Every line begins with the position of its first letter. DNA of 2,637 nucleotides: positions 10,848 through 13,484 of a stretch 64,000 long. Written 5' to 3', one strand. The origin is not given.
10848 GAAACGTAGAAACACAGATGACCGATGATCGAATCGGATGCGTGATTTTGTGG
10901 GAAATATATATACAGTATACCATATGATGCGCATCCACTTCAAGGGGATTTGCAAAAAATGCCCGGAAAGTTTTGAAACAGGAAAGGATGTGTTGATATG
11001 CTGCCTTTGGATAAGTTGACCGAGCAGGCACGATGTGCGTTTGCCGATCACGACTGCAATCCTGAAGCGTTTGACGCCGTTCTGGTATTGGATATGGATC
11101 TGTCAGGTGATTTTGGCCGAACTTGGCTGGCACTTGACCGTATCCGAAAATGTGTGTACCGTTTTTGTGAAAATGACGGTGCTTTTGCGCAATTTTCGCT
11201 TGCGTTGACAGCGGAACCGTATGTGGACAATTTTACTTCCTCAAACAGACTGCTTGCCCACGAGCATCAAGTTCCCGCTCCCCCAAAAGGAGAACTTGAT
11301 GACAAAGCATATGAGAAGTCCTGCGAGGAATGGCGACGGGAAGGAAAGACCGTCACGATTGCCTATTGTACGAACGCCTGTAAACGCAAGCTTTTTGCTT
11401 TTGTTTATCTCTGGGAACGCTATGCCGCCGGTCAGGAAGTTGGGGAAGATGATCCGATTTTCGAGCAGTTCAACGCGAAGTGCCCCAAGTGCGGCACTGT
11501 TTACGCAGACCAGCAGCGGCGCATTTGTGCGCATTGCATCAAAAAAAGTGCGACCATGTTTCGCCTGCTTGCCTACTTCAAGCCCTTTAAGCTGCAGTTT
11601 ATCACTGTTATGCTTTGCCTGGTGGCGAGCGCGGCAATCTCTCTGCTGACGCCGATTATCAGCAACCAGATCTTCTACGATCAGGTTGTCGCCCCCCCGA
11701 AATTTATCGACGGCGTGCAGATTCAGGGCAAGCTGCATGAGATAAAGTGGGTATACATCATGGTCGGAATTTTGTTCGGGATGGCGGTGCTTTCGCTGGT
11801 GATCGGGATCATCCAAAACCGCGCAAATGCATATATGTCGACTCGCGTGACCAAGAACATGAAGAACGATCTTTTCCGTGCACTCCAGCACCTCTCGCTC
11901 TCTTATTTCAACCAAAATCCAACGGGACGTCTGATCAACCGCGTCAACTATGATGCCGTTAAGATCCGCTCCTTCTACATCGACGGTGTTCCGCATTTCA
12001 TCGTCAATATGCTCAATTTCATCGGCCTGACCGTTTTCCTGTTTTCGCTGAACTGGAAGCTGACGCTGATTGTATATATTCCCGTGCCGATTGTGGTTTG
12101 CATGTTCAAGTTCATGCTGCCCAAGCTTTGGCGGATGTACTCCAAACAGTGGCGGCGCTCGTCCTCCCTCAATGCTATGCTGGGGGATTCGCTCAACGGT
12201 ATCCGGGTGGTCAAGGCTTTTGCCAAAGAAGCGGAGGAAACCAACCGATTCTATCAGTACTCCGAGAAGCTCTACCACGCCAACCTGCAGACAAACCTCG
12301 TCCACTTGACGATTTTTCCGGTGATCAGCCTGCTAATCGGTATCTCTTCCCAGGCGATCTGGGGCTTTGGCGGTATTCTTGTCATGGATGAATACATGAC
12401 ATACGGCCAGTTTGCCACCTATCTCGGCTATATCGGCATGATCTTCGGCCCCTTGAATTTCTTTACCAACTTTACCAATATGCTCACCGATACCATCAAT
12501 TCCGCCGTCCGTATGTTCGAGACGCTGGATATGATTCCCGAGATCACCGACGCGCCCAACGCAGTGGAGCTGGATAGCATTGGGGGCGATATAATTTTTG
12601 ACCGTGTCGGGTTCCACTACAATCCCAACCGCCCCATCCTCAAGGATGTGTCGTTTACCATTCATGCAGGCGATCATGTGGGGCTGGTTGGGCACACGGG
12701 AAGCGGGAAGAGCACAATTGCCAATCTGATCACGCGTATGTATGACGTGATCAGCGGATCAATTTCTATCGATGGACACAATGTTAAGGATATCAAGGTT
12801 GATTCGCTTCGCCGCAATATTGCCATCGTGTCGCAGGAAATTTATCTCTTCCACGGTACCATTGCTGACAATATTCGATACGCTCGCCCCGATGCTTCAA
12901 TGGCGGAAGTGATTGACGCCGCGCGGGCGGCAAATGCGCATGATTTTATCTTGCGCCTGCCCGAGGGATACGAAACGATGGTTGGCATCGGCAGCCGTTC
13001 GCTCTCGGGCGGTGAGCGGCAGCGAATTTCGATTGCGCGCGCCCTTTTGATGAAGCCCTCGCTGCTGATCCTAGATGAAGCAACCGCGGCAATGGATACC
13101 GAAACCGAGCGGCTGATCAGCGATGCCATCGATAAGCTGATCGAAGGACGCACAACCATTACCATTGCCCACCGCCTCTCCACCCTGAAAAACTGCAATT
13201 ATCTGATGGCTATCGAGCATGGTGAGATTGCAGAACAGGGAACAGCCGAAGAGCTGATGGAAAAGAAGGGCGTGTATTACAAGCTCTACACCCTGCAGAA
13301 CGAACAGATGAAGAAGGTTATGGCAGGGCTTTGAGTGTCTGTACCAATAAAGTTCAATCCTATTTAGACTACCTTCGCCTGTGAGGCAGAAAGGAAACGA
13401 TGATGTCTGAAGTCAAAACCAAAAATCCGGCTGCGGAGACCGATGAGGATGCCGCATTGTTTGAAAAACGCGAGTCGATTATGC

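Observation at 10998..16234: ABC(Zn-ribbon) / DUF1854-like / ABC(Zn-ribbon) three-gene module: best candidate for an undescribed system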

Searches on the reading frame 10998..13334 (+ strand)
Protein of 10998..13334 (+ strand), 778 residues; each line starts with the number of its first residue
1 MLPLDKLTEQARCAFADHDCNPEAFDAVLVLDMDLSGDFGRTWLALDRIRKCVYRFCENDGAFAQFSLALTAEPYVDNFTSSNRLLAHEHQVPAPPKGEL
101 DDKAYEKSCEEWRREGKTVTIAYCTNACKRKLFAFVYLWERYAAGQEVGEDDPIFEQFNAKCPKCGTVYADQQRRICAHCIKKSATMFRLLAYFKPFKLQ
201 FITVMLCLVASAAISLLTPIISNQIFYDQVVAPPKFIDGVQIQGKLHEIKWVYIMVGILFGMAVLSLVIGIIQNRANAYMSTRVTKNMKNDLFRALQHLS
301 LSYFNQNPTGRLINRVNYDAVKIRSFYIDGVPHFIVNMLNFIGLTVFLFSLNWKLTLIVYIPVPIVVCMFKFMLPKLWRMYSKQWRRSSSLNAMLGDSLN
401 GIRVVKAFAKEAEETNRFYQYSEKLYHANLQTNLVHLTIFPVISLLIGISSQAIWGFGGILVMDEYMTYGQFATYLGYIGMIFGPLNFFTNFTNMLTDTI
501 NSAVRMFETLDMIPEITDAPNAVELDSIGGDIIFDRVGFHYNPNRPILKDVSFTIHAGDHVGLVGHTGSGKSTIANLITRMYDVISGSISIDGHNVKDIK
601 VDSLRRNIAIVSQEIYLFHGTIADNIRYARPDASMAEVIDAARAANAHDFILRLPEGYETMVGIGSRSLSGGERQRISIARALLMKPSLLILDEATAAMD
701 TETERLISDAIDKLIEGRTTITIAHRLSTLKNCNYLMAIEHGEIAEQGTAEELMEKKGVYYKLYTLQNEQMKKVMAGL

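Call 3: search_protein_families(library=pfam, proteins=[window:10998-13334:+], max_evalue=0.01)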
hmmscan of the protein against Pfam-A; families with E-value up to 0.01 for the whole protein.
window:10998-13334:+ (778 aa): 4 families
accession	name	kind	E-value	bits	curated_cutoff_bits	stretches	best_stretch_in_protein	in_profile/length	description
PF00664.28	ABC_membrane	-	6.1e-44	151.2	28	1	202-486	2-274/274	ABC transporter transmembrane region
PF00005.33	ABC_tran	-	1.1e-33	117.2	25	1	548-697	1-137/137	ABC transporter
PF02463.25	SMC_N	-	1.4e-06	28.3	40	1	591-741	113-213/220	RecF/RecN/SMC N terminal domain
PF13248.11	Zn_ribbon_3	-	0.0073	16.2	27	0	160-180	3-22/26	zinc-ribbon domain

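Call 4: search_protein_families(library=ncbifam, proteins=[window:10998-13334:+], max_evalue=0.01)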
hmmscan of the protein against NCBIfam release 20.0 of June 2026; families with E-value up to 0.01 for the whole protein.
window:10998-13334:+ (778 aa): 193 families (the best 25 are shown)
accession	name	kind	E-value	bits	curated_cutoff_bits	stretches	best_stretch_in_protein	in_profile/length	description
NF052233.1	CphA_assoc_ABC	equivalog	2.6e-164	548.5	880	1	128-773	109-749/766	cyanophycin metabolism-associated ABC transporter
TIGR02203.1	MsbA_lipidA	equivalog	1.4e-133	446.4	602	1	188-769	3-571/572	lipid A export permease/ATP-binding protein MsbA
TIGR02204.1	MsbA_rel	hypoth_equivalog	1.8e-115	386.8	780.4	1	185-767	4-575/576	ABC transporter, permease/ATP-binding protein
TIGR00958.1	3a01208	subfamily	1.9e-114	383.5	874.6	1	182-763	144-710/711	antigen peptide transporter 2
NF008381.0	PRK11176.1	equivalog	3.7e-112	375.6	867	1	186-769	12-581/582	lipid A ABC transporter ATP-binding protein/permease MsbA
NF045513.1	HepA_fam_ABC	equivalog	1.2e-111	374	725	1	185-768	23-610/610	heterocyst formation ABC transporter subunit HepA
NF010178.0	PRK13657.1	equivalog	8.6e-111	371.2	733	1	188-766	8-569/588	glucan ABC transporter ATP-binding protein/ permease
TIGR01846.1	type_I_sec_HlyB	subfamily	6.3e-107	358.6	725.55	1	197-768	137-693/694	type I secretion system permease/ATPase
TIGR03796.1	NHLM_micro_ABC1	equivalog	9.2e-96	321.6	853.3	1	235-763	179-708/710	NHLP family bacteriocin export ABC transporter peptidase/permease/ATPase subunit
NF008055.0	PRK10789.1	equivalog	1.6e-94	317.5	845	1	213-768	21-572/590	SmdA family multidrug ABC transporter permease/ATP-binding protein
TIGR03375.1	type_I_sec_LssB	subfamily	3.4e-86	290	693.1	1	256-756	193-691/696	type I secretion system permease/ATPase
TIGR01192.1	chvA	subfamily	1.5e-85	288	585.4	1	188-764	8-567/585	glucan export ABC transporter ATP-binding protein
NF008056.1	PRK10790.1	equivalog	1.5e-83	281.3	746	1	184-769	8-577/584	SmdB family multidrug efflux ABC transporter permease/ATP-binding protein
TIGR03797.1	NHLM_micro_ABC2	equivalog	3.7e-82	276.9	709.4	1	194-767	131-685/686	NHLP bacteriocin export ABC transporter permease/ATPase subunit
TIGR02857.1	CydD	equivalog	5.2e-80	269.9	435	1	235-737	28-527/529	thiol reductant ABC exporter subunit CydD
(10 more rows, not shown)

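Call 71: search_protein_families(library=padloc, proteins=[window:10998-13334:+], max_evalue=0.001)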
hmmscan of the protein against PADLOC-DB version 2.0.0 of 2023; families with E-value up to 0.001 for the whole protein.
window:10998-13334:+ (778 aa): 2 families
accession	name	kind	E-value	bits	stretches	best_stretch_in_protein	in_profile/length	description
PDLC04135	mad3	-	5.4e-30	103.2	2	667-760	262-363/374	mads_3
PDLC04140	mad8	-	4.8e-12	44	1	545-714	14-220/314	mads_8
